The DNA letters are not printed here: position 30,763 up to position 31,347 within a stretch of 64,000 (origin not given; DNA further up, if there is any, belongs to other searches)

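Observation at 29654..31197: Tandem pair of coiled-coil + winged-helix-like paralogues of unknown function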

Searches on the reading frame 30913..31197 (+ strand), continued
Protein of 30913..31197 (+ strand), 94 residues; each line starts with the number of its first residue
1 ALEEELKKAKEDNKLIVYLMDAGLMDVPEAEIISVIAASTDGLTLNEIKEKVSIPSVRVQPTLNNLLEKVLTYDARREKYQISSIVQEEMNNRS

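Call 49: search_protein_families(library=pfam, proteins=[P0125, P0128, P0129, P0155, P0154, P0149, P0141, P0105], max_evalue=0.0001)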
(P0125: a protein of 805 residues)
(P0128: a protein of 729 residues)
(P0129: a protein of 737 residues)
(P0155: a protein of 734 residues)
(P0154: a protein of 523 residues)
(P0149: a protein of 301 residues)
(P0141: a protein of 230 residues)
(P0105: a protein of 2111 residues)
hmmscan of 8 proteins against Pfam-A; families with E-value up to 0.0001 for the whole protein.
P0125 (805 aa): 1 family
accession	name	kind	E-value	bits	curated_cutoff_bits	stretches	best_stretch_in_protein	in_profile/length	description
PF01047.28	MarR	-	7e-14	51.9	24.6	0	617-662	1-45/59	MarR family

P0128 (729 aa): 9 families
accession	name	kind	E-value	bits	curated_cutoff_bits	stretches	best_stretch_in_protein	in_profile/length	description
PF22182.2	DUF6945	-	1.8e-18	66.9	28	0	635-656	23-44/83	Domain of unknown function (DUF6945)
PF19796.4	DUF6280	-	9.5e-12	45.4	27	0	143-170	43-72/86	Family of unknown function (DUF6280)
PF10548.14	P22_AR_C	-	3e-11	43.7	22.4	0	147-194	27-72/73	P22AR C-terminal domain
PF09323.15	DUF1980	-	5.1e-11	43.4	25.9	0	692-722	7-37/110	DUF1980 N-terminal domain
PF01818.22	Translat_reg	-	1.1e-08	35.4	25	0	257-286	60-89/122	Bacteriophage translational regulator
PF21510.3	PirA-like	-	3.9e-08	34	27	0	257-286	32-61/95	PirA-like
PF08166.18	PELP1_HEAT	-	4.4e-07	30.3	25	0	542-557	29-44/61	PELP1, middle domain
PF24372.1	DUF7528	-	1e-06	29.2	27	0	42-69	76-103/111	Family of unknown function (DUF7528)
PF20338.3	DUF6633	-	1.8e-06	28.8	27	0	615-657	33-75/105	Family of unknown function (DUF6633)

P0129 (737 aa): 3 families
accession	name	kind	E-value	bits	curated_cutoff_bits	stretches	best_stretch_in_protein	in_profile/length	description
PF01047.28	MarR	-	8.3e-14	51.7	24.6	0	670-717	3-49/59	MarR family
PF13545.12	HTH_Crp_2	-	1.5e-08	34.9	27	0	572-601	32-60/70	Crp-like helix-turn-helix domain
PF12802.13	MarR_2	-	9e-06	26.2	27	0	672-718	7-53/61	MarR family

P0155 (734 aa): 2 families
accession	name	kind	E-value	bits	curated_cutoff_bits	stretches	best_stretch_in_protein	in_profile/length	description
PF01047.28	MarR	-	2.5e-05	24.5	24.6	0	667-718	3-53/59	MarR family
PF13545.12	HTH_Crp_2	-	7.5e-05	23.1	27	0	569-591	33-55/70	Crp-like helix-turn-helix domain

P0154 (523 aa): 15 families
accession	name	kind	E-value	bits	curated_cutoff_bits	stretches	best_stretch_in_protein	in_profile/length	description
PF03965.22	Penicillinase_R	-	5.2e-09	36.9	22.6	0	222-273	1-54/115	Penicillinase repressor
PF01978.25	TrmB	-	5.5e-09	36.2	25.6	0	220-273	4-55/68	Sugar-specific transcriptional regulator TrmB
PF08784.17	RPA_C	-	1.1e-08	36.2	22.6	0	199-270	26-99/106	Replication protein A C terminal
PF13730.12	HTH_36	-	1.1e-08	35.1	25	0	221-268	2-53/55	Helix-turn-helix domain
PF24270.1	HTH_Cmi2_C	-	3.7e-08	34.1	27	0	220-272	68-120/125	Cmi2, C-terminal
PF02082.26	Rrf2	-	1.9e-07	31.7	30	0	233-281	15-67/132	Iron-dependent Transcriptional regulator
PF08672.17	ANAPC2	-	2e-07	31.8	23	0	490-519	31-60/60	Anaphase promoting complex (APC) subunit 2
PF21984.2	DnaD_N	-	6e-07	30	27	0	221-273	13-68/101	DnaD N-terminal domain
PF14394.12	DUF4423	-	5.7e-06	26.7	30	0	402-455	26-80/165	Domain of unknown function (DUF4423)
PF09012.17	FeoC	-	6.6e-06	26.6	21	0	238-272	12-46/69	FeoC like transcriptional regulator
PF22798.2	DUF5817_CT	-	1.2e-05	25.5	29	0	424-448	27-51/54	DUF5817, C-terminal domain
PF12802.13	MarR_2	-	2.1e-05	25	27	0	221-272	2-52/61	MarR family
PF16365.12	EutK_C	-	2.8e-05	24.4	27.5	0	399-442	2-44/52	Ethanolamine utilization protein EutK C-terminus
PF17540.7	DUF5457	-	4e-05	24.1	25.2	0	255-288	42-75/89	Family of unknown function (DUF5457)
PF02002.24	TFIIE_alpha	-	5.9e-05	23.3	22.9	0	484-513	31-60/105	TFIIE alpha subunit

P0149 (301 aa): 9 families
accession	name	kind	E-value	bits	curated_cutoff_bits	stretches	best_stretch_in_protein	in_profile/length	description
PF13412.12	HTH_24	-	2.7e-14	52.9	21.9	1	77-120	5-47/48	Winged helix-turn-helix DNA-binding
PF08279.18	HTH_11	-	7.1e-11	42.3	25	0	80-118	5-43/55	HTH domain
PF09339.16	HTH_IclR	-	1.5e-10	41.1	22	1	79-115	7-43/52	IclR helix-turn-helix domain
PF12802.13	MarR_2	-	1.6e-09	38.2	27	0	80-123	10-53/61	MarR family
PF01047.28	MarR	-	2.4e-06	27.7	24.6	0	79-124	7-51/59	MarR family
PF08784.17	RPA_C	-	3.6e-06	28.1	22.6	0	13-58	53-101/106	Replication protein A C terminal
PF03962.21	Mnd1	-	5.4e-06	27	23.5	0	33-69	22-58/60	Mnd1 HTH domain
PF07106.19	TBPIP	-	2.7e-05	24.4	22.8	0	35-69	27-61/62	TBPIP/Hop2 winged helix domain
PF13730.12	HTH_36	-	5.6e-05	23.3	25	0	32-53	31-52/55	Helix-turn-helix domain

P0141 (230 aa): 1 family
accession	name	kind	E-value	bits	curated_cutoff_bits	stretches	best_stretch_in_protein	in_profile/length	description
PF01047.28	MarR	-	7e-08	32.7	24.6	0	166-212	3-48/59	MarR family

P0105 (2111 aa): 1 family
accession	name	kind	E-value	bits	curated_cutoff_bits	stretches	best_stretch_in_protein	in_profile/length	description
PF05257.22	CHAP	-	1.8e-16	60.9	26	0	586-599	50-63/81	CHAP domain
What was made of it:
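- Tried and rejected: The longer representative-search hits (P0105, P0125, P0128, P0129, P0154, P0155) are multi-wHTH MarR-type or unrelated proteins, not family members (call 49).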

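Call 50: list_cluster_members(proteins=[P0107, P0108, P0110, P0116, P0118, P0121, P0124, P0133, P0134, P0147])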
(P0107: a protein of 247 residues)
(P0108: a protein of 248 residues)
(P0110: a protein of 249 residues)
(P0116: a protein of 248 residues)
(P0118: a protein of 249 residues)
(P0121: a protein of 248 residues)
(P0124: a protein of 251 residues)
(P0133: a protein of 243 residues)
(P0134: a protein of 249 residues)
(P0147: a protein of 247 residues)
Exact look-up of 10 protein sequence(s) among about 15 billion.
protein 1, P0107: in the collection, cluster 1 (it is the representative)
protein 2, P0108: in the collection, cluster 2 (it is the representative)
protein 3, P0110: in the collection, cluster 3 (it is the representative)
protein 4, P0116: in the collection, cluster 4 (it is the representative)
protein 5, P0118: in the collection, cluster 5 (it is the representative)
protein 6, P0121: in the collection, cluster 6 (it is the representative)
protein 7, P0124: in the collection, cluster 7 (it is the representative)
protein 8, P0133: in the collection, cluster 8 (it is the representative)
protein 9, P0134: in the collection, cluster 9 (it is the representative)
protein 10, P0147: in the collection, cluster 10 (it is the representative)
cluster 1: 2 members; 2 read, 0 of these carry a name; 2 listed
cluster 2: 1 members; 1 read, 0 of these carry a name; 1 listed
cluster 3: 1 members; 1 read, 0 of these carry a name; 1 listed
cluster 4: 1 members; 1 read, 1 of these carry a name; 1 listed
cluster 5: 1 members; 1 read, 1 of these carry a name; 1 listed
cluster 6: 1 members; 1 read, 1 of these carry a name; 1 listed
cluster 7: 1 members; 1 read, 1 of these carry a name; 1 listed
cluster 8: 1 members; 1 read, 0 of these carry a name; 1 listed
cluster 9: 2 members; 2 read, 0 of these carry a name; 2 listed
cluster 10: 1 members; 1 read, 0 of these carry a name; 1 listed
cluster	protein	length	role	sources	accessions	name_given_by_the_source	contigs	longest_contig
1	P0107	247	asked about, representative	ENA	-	-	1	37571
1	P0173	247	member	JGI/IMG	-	-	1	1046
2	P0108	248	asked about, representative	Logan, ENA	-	-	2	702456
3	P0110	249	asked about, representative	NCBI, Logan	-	-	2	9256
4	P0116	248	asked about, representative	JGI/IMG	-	chromosome segregation ATPase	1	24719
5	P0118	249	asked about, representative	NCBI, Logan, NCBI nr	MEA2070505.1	MAG: hypothetical protein U9O98_04365 [Asgard group archaeon] | hypothetical protein [Asgard group archaeon]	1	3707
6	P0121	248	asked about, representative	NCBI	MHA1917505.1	MAG: hypothetical protein ACTSUV_04245 [Candidatus Ranarchaeia archaeon]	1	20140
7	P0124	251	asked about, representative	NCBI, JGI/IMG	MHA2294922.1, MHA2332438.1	MAG: hypothetical protein ACXAEU_10465 [Candidatus Hodarchaeales archaeon] | chromosome segregation ATPase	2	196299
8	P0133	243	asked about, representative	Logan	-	-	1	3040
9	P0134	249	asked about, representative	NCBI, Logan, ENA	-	-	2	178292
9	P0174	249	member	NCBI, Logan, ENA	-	-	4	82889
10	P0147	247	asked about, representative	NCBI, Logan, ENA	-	-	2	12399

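Call 55: search_protein_families(library=pfam, alignment_id=A3, max_evalue=1)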
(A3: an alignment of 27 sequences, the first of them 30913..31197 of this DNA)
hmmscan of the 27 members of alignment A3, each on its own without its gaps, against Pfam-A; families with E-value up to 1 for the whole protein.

A. member 1, window:30913-31197:+ (94 aa): 1 family
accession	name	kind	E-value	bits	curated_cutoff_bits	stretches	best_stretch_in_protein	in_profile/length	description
PF01978.25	TrmB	-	0.012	15.8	25.6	1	39-72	19-52/68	Sugar-specific transcriptional regulator TrmB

B. families by the number of members that match (of 27 scanned): 28 families (the first 25 are shown)
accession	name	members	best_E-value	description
PF01978.25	TrmB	11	0.0035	Sugar-specific transcriptional regulator TrmB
PF02002.24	TFIIE_alpha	10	6.2e-05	TFIIE alpha subunit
PF08784.17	RPA_C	7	0.00098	Replication protein A C terminal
PF12802.13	MarR_2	5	0.0092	MarR family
PF22979.2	HTH_69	3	0.029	Winged helix-turn-helix domain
PF22915.1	ARMH5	3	0.035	Armadillo-like helical domain-containing protein 5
PF12167.14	Arm-DNA-bind_2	3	0.074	Arm DNA-binding domain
PF21980.2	MksE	2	0.017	Condensin complex protein MksE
PF00619.27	CARD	2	0.047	Caspase recruitment domain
PF21100.3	MCM_C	2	0.063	MCM protein C-terminal winged helix-turn-helix domain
PF14353.12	CpXC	2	0.077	CpXC protein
PF08221.17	HTH_9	2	0.082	RNA polymerase III subunit RPC82 helix-turn-helix domain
PF10007.15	DUF2250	2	0.09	Uncharacterized protein conserved in archaea (DUF2250)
PF24409.1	wHTH-PRTase_assc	1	0.027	wHTH-PRTase associated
PF00888.28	Cullin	1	0.032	Cullin family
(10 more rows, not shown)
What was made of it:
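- On MarR / IclR / TrmB wHTH transcription regulators: The best hits are TrmB at 15.8 bits against 25.6, and TFIIE_alpha, RPA_C and MarR_2, all below cut-off (call 55).
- Closest known: Kleisin / KITE winged helices of SMC complexes. Different: MksE hits have E 0.017 in 2 of 27 sequences (call 55).
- There are weak MksE hits (call 55).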

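Call 56: search_protein_families(library=pfam, proteins=[P0106, P0113, P0135, P0124, P0120, P0146], max_evalue=0.01)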
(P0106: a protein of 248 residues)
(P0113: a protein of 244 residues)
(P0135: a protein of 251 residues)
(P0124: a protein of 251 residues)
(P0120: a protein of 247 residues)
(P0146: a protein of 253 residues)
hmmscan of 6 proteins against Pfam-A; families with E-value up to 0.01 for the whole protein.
P0106 (248 aa): 25 families
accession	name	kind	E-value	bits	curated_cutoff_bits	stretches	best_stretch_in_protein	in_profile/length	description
PF06785.16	UPF0242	-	1.2e-05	25.9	33.5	1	16-147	75-186/194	Uncharacterised protein family (UPF0242) N-terminus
PF11559.13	ADIP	-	6.6e-05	23.5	34.3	1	73-146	56-129/151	Afadin- and alpha -actinin-Binding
PF19220.6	Rod_CreS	-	7.3e-05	22.4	100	1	5-125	12-132/359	Crescentin, rod domain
PF05911.16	FPP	-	7.7e-05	21.6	40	1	26-169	705-839/871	Filament-like plant protein, long coiled-coil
PF25764.1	KIF21A_4th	-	0.00026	21.2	33.1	1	17-161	18-164/183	KIF21A-like domain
PF10498.14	IFT57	-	0.00026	20.5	40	1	64-150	235-321/360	Intra-flagellar transport protein 57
PF13166.12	AAA_13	-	0.00029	20.1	36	1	18-182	270-427/713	AAA domain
PF08614.16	ATG16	-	0.0005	20.7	33.7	1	94-166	106-177/200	Autophagy protein 16 (ATG16)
PF06009.19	Laminin_II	-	0.0005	20.5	33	0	90-181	10-100/138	Laminin Domain II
PF06160.17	EzrA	-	0.00066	18.5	39.6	1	28-115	345-432/557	Septation ring formation regulator, EzrA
PF00435.27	Spectrin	-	0.00075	20.4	29.9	1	112-183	28-99/105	Spectrin repeat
PF07889.17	DUF1664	-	0.0009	19.7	34.6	0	18-93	43-118/124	Protein of unknown function (DUF1664)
PF08702.15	Fib_alpha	-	0.00097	19.8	29.9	0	87-180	25-118/143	Fibrinogen alpha/beta chain family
PF17675.6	APG6_N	-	0.002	19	45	0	11-117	14-122/132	Apg6 coiled-coil region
PF06419.17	COG6_N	-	0.0023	18.5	27.4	0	12-92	26-98/114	Conserved oligomeric complex COG6, N-terminal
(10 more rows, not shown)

P0113 (244 aa): 21 families
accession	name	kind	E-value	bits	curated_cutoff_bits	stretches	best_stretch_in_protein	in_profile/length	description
PF14362.11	DUF4407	-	5.3e-06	26.4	31.3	1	27-176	119-259/297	Domain of unknown function (DUF4407)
PF10473.14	CENP-F_leu_zip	-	0.00016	22.2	34.5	0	10-85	21-96/140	Leucine-rich repeats of kinetochore protein Cenp-F/LEK1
PF07989.16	Cnn_1N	-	0.00018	22.1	28.5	1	72-140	3-72/74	Centrosomin N-terminal motif 1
PF08614.16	ATG16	-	0.0003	21.5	33.7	1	38-121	99-182/200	Autophagy protein 16 (ATG16)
PF00261.25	Tropomyosin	-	0.00033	20.6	38.6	0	87-154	3-70/242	Tropomyosin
PF07889.17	DUF1664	-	0.00069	20.1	34.6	0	4-81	43-120/124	Protein of unknown function (DUF1664)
PF00038.26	Filament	-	0.00069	19.8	40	1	15-113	184-286/313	Intermediate filament protein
PF24627.1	PUMA_CC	-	0.0014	19.1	30.1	0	4-62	17-71/74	PUMA coiled-coil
PF02090.21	SPAM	-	0.0017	18.8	35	1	37-139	8-110/142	Salmonella surface presentation of antigen gene type M protein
PF05008.21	V-SNARE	-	0.0018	19.1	25.9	1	9-92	3-88/92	Vesicle transport v-SNARE protein N-terminus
PF06818.20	Fez1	-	0.0019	19.1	34.4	1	74-175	15-112/199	Fez1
PF11559.13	ADIP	-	0.0024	18.4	34.3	1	69-168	52-151/151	Afadin- and alpha -actinin-Binding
PF20663.3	COG4_N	-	0.0033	17.9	27.3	0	98-148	3-53/107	Conserved oligomeric Golgi complex subunit 4, N-terminal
PF13851.11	GAS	-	0.0034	17.3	32.3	0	7-91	45-128/200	Growth-arrest specific micro-tubule binding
PF04048.20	Sec8_N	-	0.0041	17.5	26.8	0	30-82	75-127/142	Exocyst complex component Sec8 N-terminal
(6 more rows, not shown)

P0135 (251 aa): 29 families (the best 25 are shown)
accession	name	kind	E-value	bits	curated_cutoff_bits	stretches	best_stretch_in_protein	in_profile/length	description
PF08614.16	ATG16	-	8.1e-07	29.8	33.7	1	49-140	65-156/200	Autophagy protein 16 (ATG16)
PF13851.11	GAS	-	6.5e-05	22.8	32.3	1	38-172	27-154/200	Growth-arrest specific micro-tubule binding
PF15960.10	DUF4763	-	0.00012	21.8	30.1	1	62-161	75-170/236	Domain of unknown function (DUF4763)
PF04108.17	ATG17_like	-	0.00016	21.7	43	1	5-159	112-259/355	Autophagy protein ATG17-like domain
PF02090.21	SPAM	-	0.00033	21.1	35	1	43-137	4-98/142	Salmonella surface presentation of antigen gene type M protein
PF25764.1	KIF21A_4th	-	0.00034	20.8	33.1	1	46-162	9-120/183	KIF21A-like domain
PF13166.12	AAA_13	-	0.00035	19.8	36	1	30-129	362-459/713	AAA domain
PF24922.1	ACBP4_C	-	0.00036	21.2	31.2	1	55-148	7-99/105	Acyl-CoA-binding domain-containing protein 4-6, C-terminal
PF10046.14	BLOC1_2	-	0.0006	20.6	33.4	1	22-101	12-94/96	Biogenesis of lysosome-related organelles complex-1 subunit 2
PF10186.14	ATG14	-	0.00071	19.2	33.2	1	20-112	73-166/347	Vacuolar sorting 38 and autophagy-related subunit 14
PF19220.6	Rod_CreS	-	0.00092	18.8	100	1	29-146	12-126/359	Crescentin, rod domain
PF06818.20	Fez1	-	0.00094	20.2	34.4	1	42-141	15-114/199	Fez1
PF10473.14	CENP-F_leu_zip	-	0.00094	19.7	34.5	1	57-139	44-126/140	Leucine-rich repeats of kinetochore protein Cenp-F/LEK1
PF25450.1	Rab11-FIP3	-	0.001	19.8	31.9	0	7-83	45-121/125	Rab11-FIP3-like domain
PF12795.12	MscS_porin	-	0.001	19.2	34.4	1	49-135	28-120/238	Mechanosensitive ion channel porin domain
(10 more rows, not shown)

P0124 (251 aa): 13 families
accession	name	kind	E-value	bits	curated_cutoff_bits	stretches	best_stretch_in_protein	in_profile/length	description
PF08279.18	HTH_11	-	0.00039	20.7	25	1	197-237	4-44/55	HTH domain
PF13545.12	HTH_Crp_2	-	0.00075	19.9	27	1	218-239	32-53/70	Crp-like helix-turn-helix domain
PF01047.28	MarR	-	0.00086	19.6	24.6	1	203-241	12-50/59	MarR family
PF04977.20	DivIC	-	0.00098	19.3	28.9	0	104-144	11-51/80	Septum formation initiator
PF08784.17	RPA_C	-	0.0016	19.6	22.6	1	198-245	59-105/106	Replication protein A C terminal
PF08220.18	HTH_DeoR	-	0.0024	18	21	1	199-239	5-45/57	DeoR-like helix-turn-helix domain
PF16331.10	TolA_bind_tri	-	0.0025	18.3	30.1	0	116-151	3-38/76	TolA binding protein trimerisation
PF07889.17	DUF1664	-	0.0047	17.4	34.6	0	92-151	62-121/124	Protein of unknown function (DUF1664)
PF12802.13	MarR_2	-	0.0048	17.5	27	1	194-240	6-52/61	MarR family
PF13412.12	HTH_24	-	0.0056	16.7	21.9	0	203-239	12-48/48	Winged helix-turn-helix DNA-binding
PF04108.17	ATG17_like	-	0.0057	16.6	43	1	15-166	144-292/355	Autophagy protein ATG17-like domain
PF00392.27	GntR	-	0.0075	16.4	27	0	197-239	12-55/64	Bacterial regulatory proteins, gntR family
PF11464.13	Rbsn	-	0.0096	16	26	0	128-150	20-42/42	Rabenosyn Rab binding domain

P0120 (247 aa): 26 families (the best 25 are shown)
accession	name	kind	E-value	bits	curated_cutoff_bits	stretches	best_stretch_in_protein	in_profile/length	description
PF07888.16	CALCOCO1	-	1.6e-07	31.1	36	1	8-169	58-215/496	Calcium binding and coiled-coil domain (CALCOCO1) like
PF04513.17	Baculo_PEP_C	-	5.1e-05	23.8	38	1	8-67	52-108/140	Baculovirus polyhedron envelope protein, PEP, C terminus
PF06005.17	ZapB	-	8.9e-05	23.3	31.5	1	23-89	4-70/71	Cell division protein ZapB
PF19220.6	Rod_CreS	-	0.00024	20.7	100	1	3-151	7-148/359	Crescentin, rod domain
PF07926.17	TPR_MLP1_2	-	0.00034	21.1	36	1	47-156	4-113/129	TPR/MLP1/MLP2-like protein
PF10473.14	CENP-F_leu_zip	-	0.00044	20.8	34.5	0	15-74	58-117/140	Leucine-rich repeats of kinetochore protein Cenp-F/LEK1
PF14362.11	DUF4407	-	0.00052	19.8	31.3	0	47-167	122-237/297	Domain of unknown function (DUF4407)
PF13166.12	AAA_13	-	0.00054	19.2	36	1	8-159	331-492/713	AAA domain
PF08614.16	ATG16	-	0.0006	20.5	33.7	1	39-158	62-180/200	Autophagy protein 16 (ATG16)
PF07889.17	DUF1664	-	0.00065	20.2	34.6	0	9-85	45-121/124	Protein of unknown function (DUF1664)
PF09763.15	Sec3_CC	-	0.00071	19.9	27.1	0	83-204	3-120/133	Exocyst complex component Sec3, coiled-coil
PF05377.16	FlaC_arch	-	0.00099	19.9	27.8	0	20-56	4-40/55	Flagella accessory protein C (FlaC)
PF25014.1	NET2A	-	0.0015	18.8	33.1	1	17-102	126-211/235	NET2A-like domain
PF00038.26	Filament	-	0.0015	18.6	40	0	7-108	172-274/313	Intermediate filament protein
PF10779.14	XhlA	-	0.0019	18.7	34.7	0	20-58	8-46/67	Haemolysin XhlA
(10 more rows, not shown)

P0146 (253 aa): 5 families
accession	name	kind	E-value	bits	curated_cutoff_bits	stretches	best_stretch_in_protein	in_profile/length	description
PF17675.6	APG6_N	-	1.7e-05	25.7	45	1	31-149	8-128/132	Apg6 coiled-coil region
PF05266.19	DUF724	-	0.0017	18.7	38.4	1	52-150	88-185/188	Protein of unknown function (DUF724)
PF10498.14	IFT57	-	0.0036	16.8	40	1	12-152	209-345/360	Intra-flagellar transport protein 57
PF04048.20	Sec8_N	-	0.0043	17.4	26.8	0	4-101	37-133/142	Exocyst complex component Sec8 N-terminal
PF14362.11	DUF4407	-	0.0096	15.7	31.3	0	14-182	100-257/297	Domain of unknown function (DUF4407)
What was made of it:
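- On Intermediate-filament-like proteins (Filament, crescentin): Filament scores 19-20 bits against a cut-off of 40, and Rod_CreS 19-22 against 100, in relatives (call 56).
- Closest known: Intermediate-filament-type rods. Different: Pfam Filament and Rod_CreS scores are far below cut-off (call 56).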

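Call 73: list_cluster_members(proteins=[P0114, P0115, P0122, P0127, P0130, P0136, P0138, P0139, P0143, P0153])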
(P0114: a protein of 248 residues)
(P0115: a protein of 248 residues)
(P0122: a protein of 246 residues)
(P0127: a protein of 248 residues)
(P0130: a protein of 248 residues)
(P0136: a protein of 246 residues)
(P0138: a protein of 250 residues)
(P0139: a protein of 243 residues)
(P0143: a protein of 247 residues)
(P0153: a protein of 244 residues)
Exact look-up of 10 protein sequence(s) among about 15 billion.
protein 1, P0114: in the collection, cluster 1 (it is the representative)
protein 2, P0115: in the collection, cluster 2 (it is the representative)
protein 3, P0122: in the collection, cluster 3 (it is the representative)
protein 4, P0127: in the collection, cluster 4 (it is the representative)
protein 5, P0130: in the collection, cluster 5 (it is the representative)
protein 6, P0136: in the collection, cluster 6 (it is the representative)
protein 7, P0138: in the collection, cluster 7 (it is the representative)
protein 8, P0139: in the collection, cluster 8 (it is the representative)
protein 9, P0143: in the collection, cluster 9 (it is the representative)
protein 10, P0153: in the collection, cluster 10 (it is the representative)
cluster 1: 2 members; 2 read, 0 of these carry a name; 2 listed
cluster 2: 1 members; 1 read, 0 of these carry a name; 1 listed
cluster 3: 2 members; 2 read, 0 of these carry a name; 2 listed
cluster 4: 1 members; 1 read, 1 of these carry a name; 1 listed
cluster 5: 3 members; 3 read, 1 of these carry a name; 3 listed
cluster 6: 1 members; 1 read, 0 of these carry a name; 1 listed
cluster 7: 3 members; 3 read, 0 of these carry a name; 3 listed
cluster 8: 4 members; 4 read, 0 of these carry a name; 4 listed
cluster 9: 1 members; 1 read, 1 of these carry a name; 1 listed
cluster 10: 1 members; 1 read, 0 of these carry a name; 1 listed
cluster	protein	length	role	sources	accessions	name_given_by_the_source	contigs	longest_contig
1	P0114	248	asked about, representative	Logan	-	-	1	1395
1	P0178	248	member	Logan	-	-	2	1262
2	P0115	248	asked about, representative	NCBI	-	-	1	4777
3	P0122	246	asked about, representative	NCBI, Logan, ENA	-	-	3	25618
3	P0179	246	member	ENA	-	-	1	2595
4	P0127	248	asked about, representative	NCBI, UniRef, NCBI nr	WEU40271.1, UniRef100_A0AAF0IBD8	MAG: hypothetical protein OdinLCB4_007335 [Candidatus Odinarchaeum yellowstonii] | Uncharacterized protein n=1 Tax=Odinarchaeota yellowstonii (strain LCB_4) TaxID=1841599 ...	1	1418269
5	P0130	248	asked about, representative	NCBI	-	-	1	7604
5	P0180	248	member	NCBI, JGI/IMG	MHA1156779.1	MAG: hypothetical protein ACTSQK_11795 [Candidatus Heimdallarchaeota archaeon]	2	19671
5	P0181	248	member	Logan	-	-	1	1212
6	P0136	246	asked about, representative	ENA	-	-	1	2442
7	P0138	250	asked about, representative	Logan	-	-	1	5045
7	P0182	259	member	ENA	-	-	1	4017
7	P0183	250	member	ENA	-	-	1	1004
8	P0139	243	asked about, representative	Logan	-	-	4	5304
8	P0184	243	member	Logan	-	-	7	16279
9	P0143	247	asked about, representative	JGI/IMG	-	chromosome segregation ATPase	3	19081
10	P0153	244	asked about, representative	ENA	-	-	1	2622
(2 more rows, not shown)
